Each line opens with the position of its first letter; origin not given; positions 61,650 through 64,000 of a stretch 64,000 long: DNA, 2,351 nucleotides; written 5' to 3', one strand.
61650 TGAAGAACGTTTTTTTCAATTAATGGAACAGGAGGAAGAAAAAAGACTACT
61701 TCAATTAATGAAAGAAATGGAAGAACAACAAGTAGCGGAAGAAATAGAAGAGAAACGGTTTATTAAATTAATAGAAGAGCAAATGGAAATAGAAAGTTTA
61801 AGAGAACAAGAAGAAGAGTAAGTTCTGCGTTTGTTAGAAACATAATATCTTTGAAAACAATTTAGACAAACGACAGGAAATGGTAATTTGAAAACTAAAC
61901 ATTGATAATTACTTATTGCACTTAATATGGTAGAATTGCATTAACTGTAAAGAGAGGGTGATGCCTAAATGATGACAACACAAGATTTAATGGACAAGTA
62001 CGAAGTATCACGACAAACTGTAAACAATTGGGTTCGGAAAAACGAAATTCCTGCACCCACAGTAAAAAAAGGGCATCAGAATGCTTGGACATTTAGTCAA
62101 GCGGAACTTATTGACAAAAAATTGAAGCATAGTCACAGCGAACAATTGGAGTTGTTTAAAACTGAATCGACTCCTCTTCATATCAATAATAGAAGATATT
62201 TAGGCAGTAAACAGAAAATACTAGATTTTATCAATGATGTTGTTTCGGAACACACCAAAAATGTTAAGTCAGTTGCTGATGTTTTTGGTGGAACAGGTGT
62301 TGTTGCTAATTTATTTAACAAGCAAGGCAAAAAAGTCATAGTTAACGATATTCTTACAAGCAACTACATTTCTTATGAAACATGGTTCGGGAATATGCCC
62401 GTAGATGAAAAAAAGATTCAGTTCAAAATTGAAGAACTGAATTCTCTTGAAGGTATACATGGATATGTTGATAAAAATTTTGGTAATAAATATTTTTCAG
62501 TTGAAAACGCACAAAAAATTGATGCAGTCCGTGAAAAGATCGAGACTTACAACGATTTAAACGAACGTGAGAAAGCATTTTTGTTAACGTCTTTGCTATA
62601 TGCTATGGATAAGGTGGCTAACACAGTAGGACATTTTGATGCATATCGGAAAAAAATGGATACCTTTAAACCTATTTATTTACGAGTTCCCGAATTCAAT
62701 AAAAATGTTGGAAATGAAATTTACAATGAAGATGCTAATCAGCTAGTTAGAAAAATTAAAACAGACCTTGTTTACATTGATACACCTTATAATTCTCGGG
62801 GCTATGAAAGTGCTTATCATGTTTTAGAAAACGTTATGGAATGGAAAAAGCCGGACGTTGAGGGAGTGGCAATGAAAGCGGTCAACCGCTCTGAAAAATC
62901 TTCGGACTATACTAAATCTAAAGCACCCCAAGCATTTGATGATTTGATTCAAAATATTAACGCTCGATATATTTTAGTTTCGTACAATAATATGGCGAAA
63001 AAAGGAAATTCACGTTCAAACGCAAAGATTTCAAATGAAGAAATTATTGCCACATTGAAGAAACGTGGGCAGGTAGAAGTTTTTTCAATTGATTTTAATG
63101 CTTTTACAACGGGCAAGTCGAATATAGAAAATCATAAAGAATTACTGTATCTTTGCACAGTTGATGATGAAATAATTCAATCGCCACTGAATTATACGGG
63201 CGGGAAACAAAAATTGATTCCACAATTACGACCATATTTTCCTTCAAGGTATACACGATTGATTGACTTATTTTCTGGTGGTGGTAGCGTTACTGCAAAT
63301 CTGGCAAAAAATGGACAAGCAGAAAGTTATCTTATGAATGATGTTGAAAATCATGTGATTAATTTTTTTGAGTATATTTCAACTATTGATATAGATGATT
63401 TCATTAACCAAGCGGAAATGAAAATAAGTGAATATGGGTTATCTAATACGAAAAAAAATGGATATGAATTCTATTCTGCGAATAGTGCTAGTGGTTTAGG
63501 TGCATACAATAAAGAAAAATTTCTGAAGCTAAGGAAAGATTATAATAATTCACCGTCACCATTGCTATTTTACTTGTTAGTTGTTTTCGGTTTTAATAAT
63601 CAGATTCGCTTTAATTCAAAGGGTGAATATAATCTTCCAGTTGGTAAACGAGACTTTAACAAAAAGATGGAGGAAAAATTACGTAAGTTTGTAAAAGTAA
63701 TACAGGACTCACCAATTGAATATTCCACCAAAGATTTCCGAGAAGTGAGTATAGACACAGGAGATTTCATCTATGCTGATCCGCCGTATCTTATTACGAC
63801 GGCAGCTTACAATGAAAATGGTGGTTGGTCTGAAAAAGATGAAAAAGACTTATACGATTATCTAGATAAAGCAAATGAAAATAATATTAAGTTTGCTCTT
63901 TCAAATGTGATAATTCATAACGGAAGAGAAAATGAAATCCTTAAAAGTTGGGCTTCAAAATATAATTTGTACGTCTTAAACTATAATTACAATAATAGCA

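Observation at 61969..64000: Tandem two-domain Dam-family adenine methyltransferase with an N-terminal HTH; likely the start of a Type IIS-like R-M (or LlaI-like) system continuing past the window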

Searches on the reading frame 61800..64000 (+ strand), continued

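Call 20: find_homologous_proteins(query=L001:12170-14269:+, max_evalue=0.00001)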
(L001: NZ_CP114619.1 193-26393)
Query L001:12170-14269:+ (700 aa): 2234 proteins with E <= 0.00001 among 8000 candidates; the best 120 are listed.
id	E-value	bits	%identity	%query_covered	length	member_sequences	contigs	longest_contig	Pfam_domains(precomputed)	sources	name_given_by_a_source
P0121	0.0e+0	1560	99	100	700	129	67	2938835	PF12728.14,PF02086.22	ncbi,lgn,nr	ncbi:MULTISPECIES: Dam family site-specific DNA-(adenine-N6)-methyltransferase [Enterococcus]|nr:Dam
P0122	0.0e+0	1268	80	99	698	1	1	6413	PF12728.14,PF02086.22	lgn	-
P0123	0.0e+0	1261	79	99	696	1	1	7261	PF07037.18,PF12728.14,PF02086.22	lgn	-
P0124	0.0e+0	1249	80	99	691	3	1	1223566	PF03602.22,PF02086.22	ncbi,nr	ncbi:Dam family site-specific DNA-(adenine-N6)-methyltransferase [Staphylococcus petrasii]|nr:Dam fa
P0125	0.0e+0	1240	78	100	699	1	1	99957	PF02086.22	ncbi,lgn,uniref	ncbi:Dam family site-specific DNA-(adenine-N6)-methyltransferase [Lactococcus ileimucosae]|uniref:Si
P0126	0.0e+0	1226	77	100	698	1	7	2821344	PF03602.22,PF02086.22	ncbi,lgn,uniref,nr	ncbi:DNA adenine methylase [Mammaliicoccus sciuri]|uniref:Dam family site-specific DNA-(adenine-N6)-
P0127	0.0e+0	1220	76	100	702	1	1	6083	PF03602.22,PF02086.22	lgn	-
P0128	0.0e+0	1218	76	99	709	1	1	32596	PF02086.22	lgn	-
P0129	0.0e+0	1209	76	100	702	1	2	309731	PF02086.22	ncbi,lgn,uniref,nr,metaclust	ncbi:Dam family site-specific DNA-(adenine-N6)-methyltransferase [Streptococcus hyovaginalis]|uniref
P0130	0.0e+0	1207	76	99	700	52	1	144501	PF12728.14,PF03602.22,PF02086.22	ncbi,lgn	ncbi:Dam family site-specific DNA-(adenine-N6)-methyltransferase [Ligilactobacillus animalis]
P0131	0.0e+0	1207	76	100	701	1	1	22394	PF03602.22,PF02086.22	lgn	-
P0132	0.0e+0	1202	77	99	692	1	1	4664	PF02086.22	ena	-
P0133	0.0e+0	1190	76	99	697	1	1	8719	PF07037.18,PF12728.14,PF03602.22,PF02086.22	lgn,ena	-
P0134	0.0e+0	1188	75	100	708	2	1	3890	PF03602.22,PF02086.22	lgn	-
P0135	0.0e+0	1187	75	99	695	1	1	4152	PF02086.22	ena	-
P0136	0.0e+0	1187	75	99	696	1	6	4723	PF12728.14,PF02086.22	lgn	-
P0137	0.0e+0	1186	74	100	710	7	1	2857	PF02086.22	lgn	-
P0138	0.0e+0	1180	73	100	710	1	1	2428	PF03602.22,PF02086.22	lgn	-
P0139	0.0e+0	1171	74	99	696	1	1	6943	PF02086.22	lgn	-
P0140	0.0e+0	1156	73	99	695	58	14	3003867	PF12728.14,PF03602.22,PF02086.22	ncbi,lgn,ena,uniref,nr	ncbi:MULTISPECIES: Dam family site-specific DNA-(adenine-N6)-methyltransferase [Enterococcus]|uniref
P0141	0.0e+0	1126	71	100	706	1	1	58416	PF02086.22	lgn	-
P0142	0.0e+0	1122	70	99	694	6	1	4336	PF12728.14,PF03602.22,PF02086.22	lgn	-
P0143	0.0e+0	1116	72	99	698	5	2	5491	PF02086.22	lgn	-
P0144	0.0e+0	1110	70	99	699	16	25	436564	PF02086.22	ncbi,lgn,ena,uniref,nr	ncbi:Dam family site-specific DNA-(adenine-N6)-methyltransferase [Lactococcus lactis]|uniref:Dam fam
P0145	0.0e+0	1105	70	99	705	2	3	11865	PF02086.22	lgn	-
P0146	0.0e+0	1104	69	99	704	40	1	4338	PF02086.22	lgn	-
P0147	0.0e+0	1092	69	99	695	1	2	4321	PF12728.14,PF03602.22,PF02086.22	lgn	-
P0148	0.0e+0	1084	69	99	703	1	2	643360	PF02086.22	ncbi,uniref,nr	ncbi:Dam family site-specific DNA-(adenine-N6)-methyltransferase [Companilactobacillus baiquanensis]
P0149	0.0e+0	1079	68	99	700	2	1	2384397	PF03602.22,PF02086.22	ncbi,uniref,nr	ncbi:Dam family site-specific DNA-(adenine-N6)-methyltransferase [Lactobacillus sp. ESL0791]|uniref:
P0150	0.0e+0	1063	68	100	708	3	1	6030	PF03602.22,PF02086.22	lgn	-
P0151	0.0e+0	1056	76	87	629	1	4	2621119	PF12728.14,PF02086.22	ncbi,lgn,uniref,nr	ncbi:Dam family site-specific DNA-(adenine-N6)-methyltransferase [Staphylococcus carnosus]|uniref:Da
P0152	0.0e+0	1055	67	99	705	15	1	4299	PF02086.22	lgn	-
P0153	0.0e+0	1052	67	99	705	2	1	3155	PF02086.22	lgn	-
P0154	0.0e+0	1032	71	92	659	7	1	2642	PF02086.22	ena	-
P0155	0.0e+0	1015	65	99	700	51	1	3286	PF02086.22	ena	-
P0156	0.0e+0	1011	65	99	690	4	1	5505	PF02086.22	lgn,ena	-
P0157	3.2e-296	1002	69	92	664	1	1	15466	PF02086.22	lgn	-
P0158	3.7e-283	959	78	78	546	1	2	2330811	PF03602.22,PF02086.22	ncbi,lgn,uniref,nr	ncbi:site-specific DNA-methyltransferase (adenine-specific) [Streptococcus acidominimus]|uniref:Site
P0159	5.3e-276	936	62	99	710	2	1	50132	PF02086.22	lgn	-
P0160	1.9e-275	934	61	100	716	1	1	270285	PF02086.22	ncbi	ncbi:Dam family site-specific DNA-(adenine-N6)-methyltransferase [Streptococcus dentiloxodontae]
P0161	5.4e-274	929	62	99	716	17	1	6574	PF02086.22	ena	-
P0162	3.3e-272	923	60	100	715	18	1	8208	PF02086.22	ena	-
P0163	4.5e-271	919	59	99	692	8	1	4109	PF03602.22,PF02086.22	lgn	-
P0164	7.4e-267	905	61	99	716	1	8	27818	PF02086.22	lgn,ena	-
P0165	9.4e-267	905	61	99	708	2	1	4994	PF00376.30,PF13411.13,PF02086.22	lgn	-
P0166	4.0e-266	903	61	99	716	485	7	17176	PF02086.22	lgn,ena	-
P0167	1.3e-265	901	61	99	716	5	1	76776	PF02086.22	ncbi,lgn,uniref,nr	ncbi:Dam family site-specific DNA-(adenine-N6)-methyltransferase [Streptococcus mitis]|uniref:Site-s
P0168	1.1e-263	895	65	90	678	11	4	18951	PF03602.22,PF02086.22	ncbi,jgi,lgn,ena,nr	ncbi:Dam family site-specific DNA-(adenine-N6)-methyltransferase [Streptococcus mutans]|jgi:DNA aden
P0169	1.8e-263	894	60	99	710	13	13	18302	PF02086.22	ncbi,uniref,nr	ncbi:Dam family site-specific DNA-(adenine-N6)-methyltransferase [Streptococcus sobrinus]|uniref:Dam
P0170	7.8e-255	866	56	99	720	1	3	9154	PF02086.22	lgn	-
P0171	3.1e-254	864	57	99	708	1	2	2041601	PF12728.14,PF02086.22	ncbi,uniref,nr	ncbi:Dam family site-specific DNA-(adenine-N6)-methyltransferase [Streptococcus respiraculi]|uniref:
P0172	1.4e-253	861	58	99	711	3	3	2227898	PF02086.22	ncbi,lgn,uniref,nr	ncbi:Dam family site-specific DNA-(adenine-N6)-methyltransferase [Streptococcus hillyeri]|uniref:Sit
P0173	5.2e-253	860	56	100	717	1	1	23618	PF03602.22,PF02086.22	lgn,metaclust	metaclust:status=active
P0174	5.7e-252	856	58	99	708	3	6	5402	PF02086.22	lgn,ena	-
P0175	9.8e-252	855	56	99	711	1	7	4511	PF02086.22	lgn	-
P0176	1.1e-251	855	57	99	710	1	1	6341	PF02086.22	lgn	-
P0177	7.0e-250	849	57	99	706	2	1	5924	PF02086.22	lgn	-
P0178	1.9e-248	845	55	99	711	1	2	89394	PF03602.22,PF02086.22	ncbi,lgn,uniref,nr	ncbi:Dam family site-specific DNA-(adenine-N6)-methyltransferase [Gracilibacillus alcaliphilus]|unir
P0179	4.1e-248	843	58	99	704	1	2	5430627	PF02086.22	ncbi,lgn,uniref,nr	ncbi:hypothetical protein acsn021_13700 [Anaerocolumna cellulosilytica]|uniref:Site-specific DNA-met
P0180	2.0e-247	841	57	99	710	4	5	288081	PF02086.22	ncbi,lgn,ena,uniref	ncbi:Dam family site-specific DNA-(adenine-N6)-methyltransferase [Gemella sanguinis]|uniref:Dam fami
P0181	2.5e-247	841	56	99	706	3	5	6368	PF13411.13,PF02086.22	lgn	-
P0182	9.4e-247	839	54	100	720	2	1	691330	PF03602.22,PF02086.22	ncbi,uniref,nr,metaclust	ncbi:Dam family site-specific DNA-(adenine-N6)-methyltransferase [Gracilibacillus timonensis]|uniref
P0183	7.2e-246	836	57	99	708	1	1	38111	PF03602.22,PF02086.22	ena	-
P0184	1.2e-245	835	57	99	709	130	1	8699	PF03602.22,PF02086.22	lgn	-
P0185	3.7e-245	834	55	100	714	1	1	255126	PF02086.22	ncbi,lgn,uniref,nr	ncbi:adenine-specific DNA-methyltransferase [Psychrobacillus sp. OK028]|uniref:Dam family site-speci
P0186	8.7e-245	832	56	99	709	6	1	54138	PF02086.22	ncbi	-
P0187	1.7e-244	831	60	94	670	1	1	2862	PF02086.22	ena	-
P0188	2.5e-244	831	56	100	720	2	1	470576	PF02086.22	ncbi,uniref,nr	ncbi:Dam family site-specific DNA-(adenine-N6)-methyltransferase [Mesobacillus maritimus]|uniref:Dam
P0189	2.5e-244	831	56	99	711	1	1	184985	PF13411.13,PF03602.22,PF02086.22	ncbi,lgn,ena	ncbi:TPA: Dam family site-specific DNA-(adenine-N6)-methyltransferase [Streptococcus suis]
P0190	2.5e-244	831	56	99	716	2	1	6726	PF03602.22,PF02086.22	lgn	-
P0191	3.6e-244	830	56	99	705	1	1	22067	PF02086.22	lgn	-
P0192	3.7e-244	830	57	99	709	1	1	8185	PF02086.22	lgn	-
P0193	4.0e-244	830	56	99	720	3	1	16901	PF12728.14,PF02086.22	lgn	-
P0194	5.9e-244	830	57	99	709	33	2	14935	PF13411.13,PF02086.22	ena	-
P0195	1.1e-243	829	55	99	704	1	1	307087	PF02086.22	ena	-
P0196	2.1e-243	828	54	99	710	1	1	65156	PF02086.22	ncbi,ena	-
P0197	2.5e-243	828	56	99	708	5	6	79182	PF02086.22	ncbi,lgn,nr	ncbi:DNA adenine methylase [Vagococcus penaei]|nr:Dam family site-specific DNA-(adenine-N6)-methyltr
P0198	4.4e-243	827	55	99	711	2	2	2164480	PF13411.13,PF02086.22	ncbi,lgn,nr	ncbi:Dam family site-specific DNA-(adenine-N6)-methyltransferase [Streptococcus parauberis]|nr:Dam f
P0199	5.7e-243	826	56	100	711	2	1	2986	PF02086.22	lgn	-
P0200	8.7e-243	826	55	99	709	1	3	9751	PF12728.14,PF00376.30,PF13411.13,PF03602.22,PF02086.22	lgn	-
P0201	1.2e-242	825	56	99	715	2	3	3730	PF02086.22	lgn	-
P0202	1.4e-242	825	55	99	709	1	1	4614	PF12728.14,PF00376.30,PF13411.13,PF03602.22,PF02086.22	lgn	-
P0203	1.8e-242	825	55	99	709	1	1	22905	PF13411.13,PF03602.22,PF02086.22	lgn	-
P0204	1.9e-242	825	56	99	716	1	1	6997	PF02086.22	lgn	-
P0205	2.6e-242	824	55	99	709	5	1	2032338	PF13411.13,PF03602.22,PF02086.22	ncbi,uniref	ncbi:Dam family site-specific DNA-(adenine-N6)-methyltransferase [Streptococcus parasuis]|uniref:Dam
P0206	3.5e-242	824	55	99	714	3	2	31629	PF12728.14,PF00376.30,PF02086.22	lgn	-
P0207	4.5e-242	823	56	99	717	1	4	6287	PF02086.22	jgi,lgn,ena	-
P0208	6.0e-242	823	54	99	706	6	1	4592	PF12728.14,PF00376.30,PF13411.13,PF02086.22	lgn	-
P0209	8.1e-242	823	56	99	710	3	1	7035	PF02086.22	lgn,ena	-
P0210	8.6e-242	823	56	99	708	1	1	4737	PF02086.22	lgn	-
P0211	1.7e-241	822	55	99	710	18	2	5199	PF02086.22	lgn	-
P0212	2.0e-241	821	55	99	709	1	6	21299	PF13411.13,PF03602.22,PF02086.22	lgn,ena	-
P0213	2.6e-241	821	55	99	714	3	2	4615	PF02086.22,PF01555.25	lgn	-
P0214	2.8e-241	821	55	99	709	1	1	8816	PF13411.13,PF03602.22,PF02086.22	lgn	-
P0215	2.9e-241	821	55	99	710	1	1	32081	PF13411.13,PF03602.22,PF02086.22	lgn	-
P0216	3.2e-241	821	55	99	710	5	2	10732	PF13411.13,PF02086.22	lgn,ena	-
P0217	3.5e-241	821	56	99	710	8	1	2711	PF13411.13,PF02086.22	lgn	-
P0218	3.6e-241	821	56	99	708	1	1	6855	PF02086.22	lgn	-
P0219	3.8e-241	820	55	99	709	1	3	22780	PF13411.13,PF03602.22,PF02086.22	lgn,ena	-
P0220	3.9e-241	820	55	99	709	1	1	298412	PF13411.13,PF03602.22,PF02086.22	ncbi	-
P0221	5.2e-241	820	55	99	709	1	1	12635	PF13411.13,PF03602.22,PF02086.22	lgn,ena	-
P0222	7.6e-241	819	55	99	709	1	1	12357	PF13411.13,PF03602.22,PF02086.22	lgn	-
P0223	1.0e-240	819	55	99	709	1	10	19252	PF13411.13,PF03602.22,PF02086.22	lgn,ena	-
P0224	1.0e-240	819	55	99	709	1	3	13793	PF13411.13,PF03602.22,PF02086.22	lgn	-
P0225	1.1e-240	819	55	99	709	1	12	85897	PF13411.13,PF03602.22,PF02086.22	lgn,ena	-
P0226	1.1e-240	819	55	99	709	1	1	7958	PF13411.13,PF03602.22,PF02086.22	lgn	-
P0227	1.2e-240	819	55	99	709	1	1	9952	PF13411.13,PF03602.22,PF02086.22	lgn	-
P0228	1.5e-240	818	55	99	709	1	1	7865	PF13411.13,PF03602.22,PF02086.22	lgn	-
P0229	1.5e-240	818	55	99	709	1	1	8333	PF13411.13,PF03602.22,PF02086.22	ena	-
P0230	1.6e-240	818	55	99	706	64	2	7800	PF02086.22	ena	-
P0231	1.6e-240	818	56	100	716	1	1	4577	PF12728.14,PF02086.22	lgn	-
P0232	1.6e-240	818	55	99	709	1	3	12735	PF13411.13,PF03602.22,PF02086.22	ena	-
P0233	2.8e-240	818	54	99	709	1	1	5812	PF13411.13,PF03602.22,PF02086.22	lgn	-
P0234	4.1e-240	817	55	99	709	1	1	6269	PF13411.13,PF03602.22,PF02086.22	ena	-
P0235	5.0e-240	817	55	99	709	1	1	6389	PF13411.13,PF03602.22,PF02086.22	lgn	-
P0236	5.1e-240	817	55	99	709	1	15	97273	PF13411.13,PF03602.22,PF02086.22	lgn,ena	-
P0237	5.4e-240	817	55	99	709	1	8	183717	PF13411.13,PF03602.22,PF02086.22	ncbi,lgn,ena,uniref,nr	ncbi:Dam family site-specific DNA-(adenine-N6)-methyltransferase [Streptococcus sanguinis]|uniref:Da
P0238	6.3e-240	816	55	99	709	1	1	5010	PF13411.13,PF03602.22,PF02086.22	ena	-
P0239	7.1e-240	816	55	99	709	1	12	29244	PF13411.13,PF03602.22,PF02086.22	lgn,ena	-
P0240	1.1e-239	816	55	98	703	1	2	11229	PF03602.22,PF02086.22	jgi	jgi:DNA adenine methylase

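Call 23: find_encoding_contigs(protein=P0121, flank=6000, max_places=10)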
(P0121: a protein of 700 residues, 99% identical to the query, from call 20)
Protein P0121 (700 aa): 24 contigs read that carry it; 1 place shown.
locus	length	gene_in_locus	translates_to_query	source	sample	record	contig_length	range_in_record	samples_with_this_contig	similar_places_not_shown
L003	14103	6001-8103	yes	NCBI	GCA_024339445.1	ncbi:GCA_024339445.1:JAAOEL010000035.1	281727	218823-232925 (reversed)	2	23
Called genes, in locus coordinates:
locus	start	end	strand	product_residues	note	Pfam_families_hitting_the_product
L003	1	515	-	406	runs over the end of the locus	PF00589:Phage_integrase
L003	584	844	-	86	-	PF12728:HTH_17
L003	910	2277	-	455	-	PF01719:Rep_OBD (weak), PF00910:RNA_helicase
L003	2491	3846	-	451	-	-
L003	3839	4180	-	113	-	-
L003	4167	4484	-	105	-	-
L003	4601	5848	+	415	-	-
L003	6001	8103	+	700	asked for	PF12728:HTH_17 (weak), PF02086:MethyltransfD12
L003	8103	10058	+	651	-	PF09491:RE_AlwI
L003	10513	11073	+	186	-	-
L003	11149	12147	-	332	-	PF02311:AraC_binding (faint), PF07883:Cupin_2 (weak), PF00165:HTH_AraC (faint), PF12833:HTH_18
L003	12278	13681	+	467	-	PF00367:PTS_EIIB, PF02378:PTS_EIIC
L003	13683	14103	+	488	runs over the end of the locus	PF00232:Glyco_hydro_1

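Call 24: search_solved_structures(query=L001:13379-14269:+, max_evalue=0.001, show_alignments=3)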
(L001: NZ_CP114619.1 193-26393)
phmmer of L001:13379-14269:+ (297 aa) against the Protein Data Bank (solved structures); distinct sequences matched with E-value up to 0.001: 10.
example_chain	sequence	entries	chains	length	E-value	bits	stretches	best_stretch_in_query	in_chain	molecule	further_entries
1yfj_A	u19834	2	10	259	1.1e-56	195.5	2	109-290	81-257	DNA adenine methylase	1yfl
1yf3_A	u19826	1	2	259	2.7e-56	194.2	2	109-290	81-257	DNA adenine methylase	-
1q0s_A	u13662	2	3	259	1.6e-55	191.7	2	109-290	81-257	DNA adenine methylase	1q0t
2dpm_A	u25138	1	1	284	5.3e-19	71.9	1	5-295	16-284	PROTEIN (ADENINE-SPECIFIC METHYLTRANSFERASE DPNII 1)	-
4gol_D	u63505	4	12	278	5.1e-11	45.7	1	4-272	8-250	DNA adenine methylase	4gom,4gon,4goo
2g1p_A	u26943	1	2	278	5.3e-11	45.6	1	4-272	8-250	DNA adenine methylase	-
4gbe_D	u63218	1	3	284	5.6e-11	45.5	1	4-272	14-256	DNA adenine methylase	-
2ore_D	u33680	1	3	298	6.9e-11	45.2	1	4-272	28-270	DNA adenine methylase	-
4rtj_A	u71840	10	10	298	7.1e-11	45.2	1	4-272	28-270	DNA adenine methylase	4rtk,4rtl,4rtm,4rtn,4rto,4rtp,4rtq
7m6b_B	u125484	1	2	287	1.6e-05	27.6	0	3-294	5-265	Site-specific DNA-methyltransferase (adenine-specific)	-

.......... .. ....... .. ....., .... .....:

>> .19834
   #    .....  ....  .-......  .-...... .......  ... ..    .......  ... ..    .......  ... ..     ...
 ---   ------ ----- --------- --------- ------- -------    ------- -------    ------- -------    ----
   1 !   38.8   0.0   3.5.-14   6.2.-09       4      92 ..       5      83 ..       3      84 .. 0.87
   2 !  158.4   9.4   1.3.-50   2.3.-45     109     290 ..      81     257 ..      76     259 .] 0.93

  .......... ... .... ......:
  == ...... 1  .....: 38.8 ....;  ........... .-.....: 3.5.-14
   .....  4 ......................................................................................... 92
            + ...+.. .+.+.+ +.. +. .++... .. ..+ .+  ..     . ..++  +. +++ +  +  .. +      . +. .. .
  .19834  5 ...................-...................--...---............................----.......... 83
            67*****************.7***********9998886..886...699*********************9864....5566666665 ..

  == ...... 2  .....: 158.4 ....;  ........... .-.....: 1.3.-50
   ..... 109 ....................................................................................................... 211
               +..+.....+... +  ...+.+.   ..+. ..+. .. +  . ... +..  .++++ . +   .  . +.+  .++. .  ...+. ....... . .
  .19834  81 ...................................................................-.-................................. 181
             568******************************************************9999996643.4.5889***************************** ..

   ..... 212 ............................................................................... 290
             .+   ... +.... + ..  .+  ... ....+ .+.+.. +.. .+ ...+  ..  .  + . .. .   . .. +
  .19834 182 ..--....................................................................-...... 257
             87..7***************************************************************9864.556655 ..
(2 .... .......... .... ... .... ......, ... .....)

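Call 25: search_solved_structures(query=L001:12359-13378:+, max_evalue=10, show_alignments=2)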
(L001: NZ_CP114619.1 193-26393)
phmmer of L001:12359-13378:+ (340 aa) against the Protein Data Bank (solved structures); distinct sequences matched with E-value up to 10: 0.
